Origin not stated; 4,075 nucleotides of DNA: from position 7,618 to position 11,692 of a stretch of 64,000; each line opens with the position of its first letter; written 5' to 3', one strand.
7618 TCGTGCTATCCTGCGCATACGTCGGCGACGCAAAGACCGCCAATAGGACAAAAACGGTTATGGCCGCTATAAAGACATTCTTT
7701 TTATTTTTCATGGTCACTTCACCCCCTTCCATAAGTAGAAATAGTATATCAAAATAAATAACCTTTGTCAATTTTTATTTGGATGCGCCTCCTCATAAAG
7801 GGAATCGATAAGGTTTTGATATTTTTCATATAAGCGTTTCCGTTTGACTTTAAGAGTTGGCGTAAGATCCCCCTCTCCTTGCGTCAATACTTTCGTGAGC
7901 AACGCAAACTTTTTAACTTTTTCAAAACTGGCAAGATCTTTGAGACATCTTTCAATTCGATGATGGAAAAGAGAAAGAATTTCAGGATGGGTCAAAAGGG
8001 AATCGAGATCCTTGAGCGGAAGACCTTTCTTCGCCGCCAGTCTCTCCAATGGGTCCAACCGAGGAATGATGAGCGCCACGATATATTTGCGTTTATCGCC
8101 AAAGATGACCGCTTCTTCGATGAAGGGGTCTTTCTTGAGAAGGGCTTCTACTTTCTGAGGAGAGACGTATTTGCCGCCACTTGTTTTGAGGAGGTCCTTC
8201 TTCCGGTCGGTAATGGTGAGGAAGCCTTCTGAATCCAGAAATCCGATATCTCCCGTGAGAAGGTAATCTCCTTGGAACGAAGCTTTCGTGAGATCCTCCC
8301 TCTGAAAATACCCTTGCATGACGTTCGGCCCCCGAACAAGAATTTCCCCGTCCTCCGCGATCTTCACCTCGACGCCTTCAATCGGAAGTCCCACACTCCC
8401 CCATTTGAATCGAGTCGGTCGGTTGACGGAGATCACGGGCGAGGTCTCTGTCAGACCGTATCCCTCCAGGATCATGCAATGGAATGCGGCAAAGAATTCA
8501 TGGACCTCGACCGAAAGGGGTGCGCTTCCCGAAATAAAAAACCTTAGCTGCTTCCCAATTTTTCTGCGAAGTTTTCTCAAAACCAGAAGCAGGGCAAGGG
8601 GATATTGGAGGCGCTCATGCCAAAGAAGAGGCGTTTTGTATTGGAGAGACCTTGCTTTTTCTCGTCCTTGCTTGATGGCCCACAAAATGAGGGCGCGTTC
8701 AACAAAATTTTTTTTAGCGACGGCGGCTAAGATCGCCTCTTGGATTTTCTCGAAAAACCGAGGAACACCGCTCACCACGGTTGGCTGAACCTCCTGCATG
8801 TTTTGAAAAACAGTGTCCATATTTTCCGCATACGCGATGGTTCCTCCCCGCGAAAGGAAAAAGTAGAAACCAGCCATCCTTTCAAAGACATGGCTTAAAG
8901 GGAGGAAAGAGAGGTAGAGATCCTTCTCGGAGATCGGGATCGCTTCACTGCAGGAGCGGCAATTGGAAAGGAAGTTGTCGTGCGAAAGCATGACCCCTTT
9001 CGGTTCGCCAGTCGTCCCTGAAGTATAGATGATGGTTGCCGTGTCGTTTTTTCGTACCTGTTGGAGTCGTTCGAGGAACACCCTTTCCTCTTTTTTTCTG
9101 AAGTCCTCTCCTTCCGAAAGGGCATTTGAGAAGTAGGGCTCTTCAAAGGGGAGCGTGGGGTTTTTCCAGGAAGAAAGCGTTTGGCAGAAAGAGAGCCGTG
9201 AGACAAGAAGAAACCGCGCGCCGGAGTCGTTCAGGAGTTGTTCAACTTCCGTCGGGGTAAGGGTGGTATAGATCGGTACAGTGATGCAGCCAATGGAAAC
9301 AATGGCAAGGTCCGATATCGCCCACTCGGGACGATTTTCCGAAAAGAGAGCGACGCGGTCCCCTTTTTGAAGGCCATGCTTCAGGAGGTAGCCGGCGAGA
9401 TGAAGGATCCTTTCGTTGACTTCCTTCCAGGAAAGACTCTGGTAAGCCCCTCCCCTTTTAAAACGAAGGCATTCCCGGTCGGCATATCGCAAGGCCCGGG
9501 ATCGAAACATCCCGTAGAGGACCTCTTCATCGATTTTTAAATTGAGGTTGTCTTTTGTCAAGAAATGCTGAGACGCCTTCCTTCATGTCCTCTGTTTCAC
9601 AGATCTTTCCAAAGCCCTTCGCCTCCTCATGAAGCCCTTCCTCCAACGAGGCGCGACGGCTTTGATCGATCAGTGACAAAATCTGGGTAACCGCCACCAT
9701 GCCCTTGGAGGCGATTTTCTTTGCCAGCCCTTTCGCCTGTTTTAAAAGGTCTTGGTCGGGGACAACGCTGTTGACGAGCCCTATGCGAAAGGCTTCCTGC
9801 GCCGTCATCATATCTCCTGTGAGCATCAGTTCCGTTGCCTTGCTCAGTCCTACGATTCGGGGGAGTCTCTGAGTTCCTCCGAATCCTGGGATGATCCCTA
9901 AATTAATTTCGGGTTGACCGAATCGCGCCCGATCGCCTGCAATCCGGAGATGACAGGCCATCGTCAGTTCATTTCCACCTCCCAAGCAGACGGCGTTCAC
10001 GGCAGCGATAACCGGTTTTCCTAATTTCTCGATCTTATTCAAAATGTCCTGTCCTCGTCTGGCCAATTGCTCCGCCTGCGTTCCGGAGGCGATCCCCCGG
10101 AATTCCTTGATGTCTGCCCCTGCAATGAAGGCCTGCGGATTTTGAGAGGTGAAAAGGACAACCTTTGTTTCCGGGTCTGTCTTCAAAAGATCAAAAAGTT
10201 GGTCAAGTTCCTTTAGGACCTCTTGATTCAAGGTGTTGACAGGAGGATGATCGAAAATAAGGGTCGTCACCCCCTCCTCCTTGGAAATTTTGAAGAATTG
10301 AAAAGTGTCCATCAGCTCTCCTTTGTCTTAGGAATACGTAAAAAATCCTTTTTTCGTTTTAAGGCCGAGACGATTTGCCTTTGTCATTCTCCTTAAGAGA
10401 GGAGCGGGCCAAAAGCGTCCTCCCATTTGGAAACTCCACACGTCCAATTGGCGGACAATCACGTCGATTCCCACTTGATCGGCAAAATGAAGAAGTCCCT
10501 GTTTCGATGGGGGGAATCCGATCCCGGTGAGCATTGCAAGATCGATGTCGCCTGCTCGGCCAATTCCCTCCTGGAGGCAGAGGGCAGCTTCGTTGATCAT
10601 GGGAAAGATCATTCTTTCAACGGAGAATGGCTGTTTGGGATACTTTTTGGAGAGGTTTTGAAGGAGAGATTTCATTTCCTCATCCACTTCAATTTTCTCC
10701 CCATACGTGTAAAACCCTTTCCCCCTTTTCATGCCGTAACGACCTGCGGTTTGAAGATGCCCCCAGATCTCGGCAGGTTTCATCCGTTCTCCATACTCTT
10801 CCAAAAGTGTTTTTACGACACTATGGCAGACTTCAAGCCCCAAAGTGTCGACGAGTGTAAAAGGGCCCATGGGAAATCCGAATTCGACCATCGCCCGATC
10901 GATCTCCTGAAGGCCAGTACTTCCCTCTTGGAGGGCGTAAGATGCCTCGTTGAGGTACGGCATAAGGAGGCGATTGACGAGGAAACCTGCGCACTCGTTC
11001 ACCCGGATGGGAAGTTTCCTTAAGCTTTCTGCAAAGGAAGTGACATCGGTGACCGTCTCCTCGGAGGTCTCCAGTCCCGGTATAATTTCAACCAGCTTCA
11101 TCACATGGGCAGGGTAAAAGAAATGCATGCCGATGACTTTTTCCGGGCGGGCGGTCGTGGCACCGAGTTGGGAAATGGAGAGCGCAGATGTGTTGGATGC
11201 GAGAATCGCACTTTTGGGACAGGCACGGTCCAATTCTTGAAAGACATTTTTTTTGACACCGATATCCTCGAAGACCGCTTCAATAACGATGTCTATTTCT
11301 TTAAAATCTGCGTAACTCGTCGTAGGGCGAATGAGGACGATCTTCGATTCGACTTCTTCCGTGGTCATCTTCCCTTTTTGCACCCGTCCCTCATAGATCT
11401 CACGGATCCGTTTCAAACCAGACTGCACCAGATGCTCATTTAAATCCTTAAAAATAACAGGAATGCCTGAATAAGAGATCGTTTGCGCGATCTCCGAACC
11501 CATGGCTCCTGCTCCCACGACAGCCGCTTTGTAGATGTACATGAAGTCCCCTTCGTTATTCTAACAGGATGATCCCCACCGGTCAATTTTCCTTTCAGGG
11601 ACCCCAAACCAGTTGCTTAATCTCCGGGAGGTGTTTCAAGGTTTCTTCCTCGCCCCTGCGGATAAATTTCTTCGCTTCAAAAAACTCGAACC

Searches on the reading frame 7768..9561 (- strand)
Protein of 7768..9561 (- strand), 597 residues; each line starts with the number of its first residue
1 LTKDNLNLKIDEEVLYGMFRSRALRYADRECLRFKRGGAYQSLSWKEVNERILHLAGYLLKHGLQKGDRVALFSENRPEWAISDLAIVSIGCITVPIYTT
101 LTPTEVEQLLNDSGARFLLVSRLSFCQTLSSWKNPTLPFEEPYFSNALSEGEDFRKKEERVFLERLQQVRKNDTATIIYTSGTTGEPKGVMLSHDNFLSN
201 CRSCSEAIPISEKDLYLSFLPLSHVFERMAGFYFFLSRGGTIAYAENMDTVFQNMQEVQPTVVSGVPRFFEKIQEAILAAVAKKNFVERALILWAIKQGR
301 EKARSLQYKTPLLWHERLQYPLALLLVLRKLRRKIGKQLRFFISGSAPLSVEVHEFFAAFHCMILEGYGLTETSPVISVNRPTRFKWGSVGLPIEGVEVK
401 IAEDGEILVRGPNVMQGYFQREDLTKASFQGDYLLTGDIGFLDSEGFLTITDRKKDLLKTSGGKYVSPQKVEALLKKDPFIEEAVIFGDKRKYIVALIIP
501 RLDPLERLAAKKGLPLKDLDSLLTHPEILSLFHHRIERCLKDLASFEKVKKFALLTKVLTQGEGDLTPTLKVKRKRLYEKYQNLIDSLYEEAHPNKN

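Call 18: search_protein_families(library=pfam, proteins=[window:7768-9561:-], max_evalue=0.001)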
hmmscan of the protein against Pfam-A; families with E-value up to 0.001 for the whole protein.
window:7768-9561:- (597 aa): 2 families
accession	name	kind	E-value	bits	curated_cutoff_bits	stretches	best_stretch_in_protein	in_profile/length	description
PF00501.34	AMP-binding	-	1.9e-89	300.6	29.9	1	19-419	1-384/384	AMP-binding enzyme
PF23562.2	AMP-binding_C_3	-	2.9e-11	44.3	20.8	1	456-592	2-123/124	AMP-binding enzyme C-terminal domain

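Call 48: search_protein_families(library=ncbifam, proteins=[window:7768-9561:-], max_evalue=0.00001)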
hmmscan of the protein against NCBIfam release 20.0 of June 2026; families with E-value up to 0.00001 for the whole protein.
window:7768-9561:- (597 aa): 100 families (the best 25 are shown)
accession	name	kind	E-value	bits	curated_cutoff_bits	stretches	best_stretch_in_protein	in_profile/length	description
NF038343.1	ligase_FadD11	exception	1.2e-99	334.4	950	1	28-591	14-583/585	fatty acid--CoA ligase FadD11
NF004837.0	PRK06187.1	subfamily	5.3e-84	282.4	476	2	15-277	10-278/531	long-chain-fatty-acid--CoA ligase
NF005801.1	PRK07656.1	equivalog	1.8e-67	228.1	657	2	21-274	9-268/500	FadD3 family acyl-CoA ligase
NF004114.0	PRK05605.1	equivalog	1.2e-63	215.4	766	3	338-491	339-505/575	long-chain-fatty-acid--CoA ligase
NF005702.0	PRK07514.1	subfamily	7.9e-63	212.5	558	2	325-488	258-433/506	malonyl-CoA synthase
TIGR01923.1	menE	equivalog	2.3e-61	208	330.15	2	330-489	218-382/442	o-succinylbenzoate--CoA ligase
NF052269.1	Staph_lig_FadD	equivalog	7.4e-60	202.7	650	2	43-273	28-253/499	long-chain-fatty-acid--CoA ligase FadD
NF002966.0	PRK03640.1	equivalog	9.8e-59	199.2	556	2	332-490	248-417/483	o-succinylbenzoate--CoA ligase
NF006182.0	PRK08316.1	subfamily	7.5e-57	193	663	2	9-261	7-262/523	fatty acyl-CoA synthetase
NF005307.0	PRK06839.1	equivalog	2.9e-56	191.1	748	2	41-280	26-259/496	o-succinylbenzoate--CoA ligase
NF006181.0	PRK08314.1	subfamily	1.7e-53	181.8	705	3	338-492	320-489/563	long-chain-fatty-acid--CoA ligase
NF041592.1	carboxyl_red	equivalog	2.2e-53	181.2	1300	3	329-593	362-623/1160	carboxylic acid reductase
NF006523.0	PRK08974.1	equivalog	3.4e-53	180.6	884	3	338-490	326-489/561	long-chain-fatty-acid--CoA ligase FadD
NF009233.0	PRK12583.1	subfamily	7.5e-51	173.1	832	3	347-488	327-483/558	fatty acid CoA ligase family protein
NF006386.0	PRK08633.1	equivalog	7.4e-49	166.4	1221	2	329-477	888-1063/1147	acyl-[ACP]--phospholipid O-acyltransferase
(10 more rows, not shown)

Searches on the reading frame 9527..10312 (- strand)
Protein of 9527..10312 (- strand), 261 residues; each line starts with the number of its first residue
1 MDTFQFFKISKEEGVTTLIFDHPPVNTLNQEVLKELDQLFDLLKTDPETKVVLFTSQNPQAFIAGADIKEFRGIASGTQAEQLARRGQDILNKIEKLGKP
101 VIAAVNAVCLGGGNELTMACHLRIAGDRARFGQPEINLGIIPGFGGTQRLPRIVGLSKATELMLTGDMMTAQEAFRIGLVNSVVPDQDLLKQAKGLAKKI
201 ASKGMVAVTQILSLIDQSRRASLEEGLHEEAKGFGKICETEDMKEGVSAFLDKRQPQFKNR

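Call 18: search_protein_families(library=pfam, proteins=[window:9527-10312:-], max_evalue=0.001)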
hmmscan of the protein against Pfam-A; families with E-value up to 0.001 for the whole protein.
window:9527-10312:- (261 aa): 2 families
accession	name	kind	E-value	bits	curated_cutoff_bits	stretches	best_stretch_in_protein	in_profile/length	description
PF00378.25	ECH_1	-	7.5e-66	222.5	27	1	11-260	2-250/251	Enoyl-CoA hydratase/isomerase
PF16113.10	ECH_2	-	5.9e-37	128.3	27.2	2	25-197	12-185/335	Enoyl-CoA hydratase/isomerase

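Call 48: search_protein_families(library=ncbifam, proteins=[window:9527-10312:-], max_evalue=0.00001)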
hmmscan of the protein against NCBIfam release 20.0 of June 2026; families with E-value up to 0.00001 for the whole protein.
window:9527-10312:- (261 aa): 73 families (the best 25 are shown)
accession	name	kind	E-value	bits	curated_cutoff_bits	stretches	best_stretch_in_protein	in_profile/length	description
NF005803.0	PRK07658.1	equivalog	1.2e-91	306.6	313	1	5-261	2-257/257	enoyl-CoA hydratase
NF004475.0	PRK05809.1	subfamily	1.5e-81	273.7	394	1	7-261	6-260/260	short-chain-enoyl-CoA hydratase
NF004634.0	PRK05980.1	equivalog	1.9e-68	230.7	375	1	9-260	7-262/263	crotonase/enoyl-CoA hydratase family protein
NF006007.0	PRK08138.1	subfamily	5.5e-67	225.9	355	1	11-260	14-260/261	enoyl-CoA hydratase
NF051848.1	EnCoAHydtEchA19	equivalog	6.7e-67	225.7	400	1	9-261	4-258/258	enoyl-CoA hydratase EchA19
NF005802.0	PRK07657.1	equivalog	4.5e-66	223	363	1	23-259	22-258/260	enoyl-CoA hydratase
NF004517.0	PRK05862.1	equivalog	2.8e-64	217.1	396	1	8-261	7-257/257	enoyl-CoA hydratase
NF007239.0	PRK09674.1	equivalog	1.6e-63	214.6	371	1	10-260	9-256/257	2,3-dehydroadipyl-CoA hydratase PaaF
NF008363.0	PRK11154.1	equivalog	4.2e-58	197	869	1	6-200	6-205/708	fatty acid oxidation complex subunit alpha FadJ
NF006566.0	PRK09076.1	subfamily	7.4e-57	192.9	286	1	7-260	7-259/260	enoyl-CoA hydratase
NF005073.0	PRK06495.1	subfamily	1.4e-52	178.6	296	1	6-261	5-257/257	enoyl-CoA hydratase/isomerase family protein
NF006699.0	PRK09245.1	subfamily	4.2e-51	173.7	354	1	5-260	3-265/266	crotonase/enoyl-CoA hydratase family protein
NF008727.0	PRK11730.1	equivalog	4e-50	170.9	870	1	11-201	13-205/717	fatty acid oxidation complex subunit alpha FadB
NF004840.0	PRK06190.1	equivalog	5.4e-50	170.4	253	1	8-241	7-239/260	enoyl-CoA hydratase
TIGR02440.1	FadJ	equivalog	5.6e-50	170.3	968.45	1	11-202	7-202/699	fatty acid oxidation complex subunit alpha FadJ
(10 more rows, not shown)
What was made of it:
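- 9527..10312 (-): Enoyl-CoA hydratase. Calls 18 and 48.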

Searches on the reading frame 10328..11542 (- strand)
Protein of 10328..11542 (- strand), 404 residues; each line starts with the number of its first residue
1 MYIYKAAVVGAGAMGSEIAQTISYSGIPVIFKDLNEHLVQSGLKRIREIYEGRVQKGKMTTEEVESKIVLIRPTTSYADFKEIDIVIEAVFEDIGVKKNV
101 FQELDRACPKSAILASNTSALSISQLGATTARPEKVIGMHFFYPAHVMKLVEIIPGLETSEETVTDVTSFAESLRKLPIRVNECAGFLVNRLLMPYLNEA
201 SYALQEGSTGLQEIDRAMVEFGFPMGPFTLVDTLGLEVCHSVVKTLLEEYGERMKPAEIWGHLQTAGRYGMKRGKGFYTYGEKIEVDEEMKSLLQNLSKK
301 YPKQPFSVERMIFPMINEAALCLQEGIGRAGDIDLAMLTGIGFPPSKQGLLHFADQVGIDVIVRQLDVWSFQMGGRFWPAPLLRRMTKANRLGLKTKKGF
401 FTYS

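Call 4: search_protein_families(library=pfam, proteins=[window:10328-11542:-], max_evalue=0.01)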
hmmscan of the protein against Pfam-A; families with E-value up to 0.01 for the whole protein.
window:10328-11542:- (404 aa): 3 families
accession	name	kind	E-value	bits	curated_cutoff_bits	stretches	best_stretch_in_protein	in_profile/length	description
PF02737.24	3HCDH_N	-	2.8e-62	210.3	22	1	5-184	1-180/180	3-hydroxyacyl-CoA dehydrogenase, NAD binding domain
PF00725.27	3HCDH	-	7.3e-48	161.5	22.1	2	186-280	1-97/97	3-hydroxyacyl-CoA dehydrogenase, C-terminal domain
PF02558.23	ApbA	-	0.0096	16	22.2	0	7-87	2-71/150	Ketopantoate reductase PanE/ApbA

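Call 48: search_protein_families(library=ncbifam, proteins=[window:10328-11542:-], max_evalue=0.00001)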
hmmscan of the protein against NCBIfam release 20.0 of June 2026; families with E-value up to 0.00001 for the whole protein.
window:10328-11542:- (404 aa): 19 families
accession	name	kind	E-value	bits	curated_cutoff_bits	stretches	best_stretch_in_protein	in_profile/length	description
NF008363.0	PRK11154.1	equivalog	8.8e-108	361.3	869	1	3-390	309-702/708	fatty acid oxidation complex subunit alpha FadJ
NF004474.0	PRK05808.1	subfamily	1.3e-107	359.4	408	2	1-280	1-282/283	3-hydroxybutyryl-CoA dehydrogenase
NF008727.0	PRK11730.1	equivalog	2.3e-104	350.2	870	1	4-390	314-710/717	fatty acid oxidation complex subunit alpha FadB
TIGR02440.1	FadJ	equivalog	7.2e-96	322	968.45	1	3-389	304-694/699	fatty acid oxidation complex subunit alpha FadJ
NF006124.0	PRK08268.1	subfamily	2.7e-95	320.2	508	2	5-292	9-299/507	3-hydroxyacyl-CoA dehydrogenase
TIGR02437.1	FadB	equivalog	1.2e-92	311.5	933.55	1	5-390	315-710/714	fatty acid oxidation complex subunit alpha FadB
NF006722.0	PRK09260.1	equivalog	8.2e-91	304.2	429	2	5-283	4-284/289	3-hydroxyacyl-CoA dehydrogenase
NF005875.0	PRK07819.1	subfamily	4.8e-86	288.7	319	2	3-280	5-286/287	3-hydroxybutyryl-CoA dehydrogenase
NF005715.0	PRK07530.1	equivalog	9.1e-85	284.6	420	2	3-283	4-286/292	3-hydroxybutyryl-CoA dehydrogenase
TIGR02441.1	fa_ox_alpha_mit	equivalog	4.3e-84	283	964.65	1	5-389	337-731/737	fatty acid oxidation complex subunit alpha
TIGR02279.1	PaaC-3OHAcCoADH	equivalog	4.3e-79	266.7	669.4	2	5-286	7-291/503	3-hydroxyacyl-CoA dehydrogenase PaaH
NF004699.0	PRK06035.1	equivalog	1e-62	212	500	1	3-253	3-257/294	3-hydroxyacyl-CoA dehydrogenase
NF006143.0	PRK08293.1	equivalog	6.7e-61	206.1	312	1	3-282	4-289/291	3-hydroxyacyl-CoA dehydrogenase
NF006125.0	PRK08269.1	equivalog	6.4e-57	193.1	427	2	5-298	7-313/334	3-hydroxybutyryl-CoA dehydrogenase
NF042925.1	FHMPC_DH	equivalog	2.3e-51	174.9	500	1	5-283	2-283/304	5-formyl-3-hydroxy-2-methylpyridine 4-carboxylate 5-dehydrogenase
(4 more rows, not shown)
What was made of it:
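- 10328..11542 (-): 3-hydroxyacyl-CoA dehydrogenase (resembles the FadB/FadJ C-terminal half), 52 bp downstream on the same strand. Calls 4 and 48.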
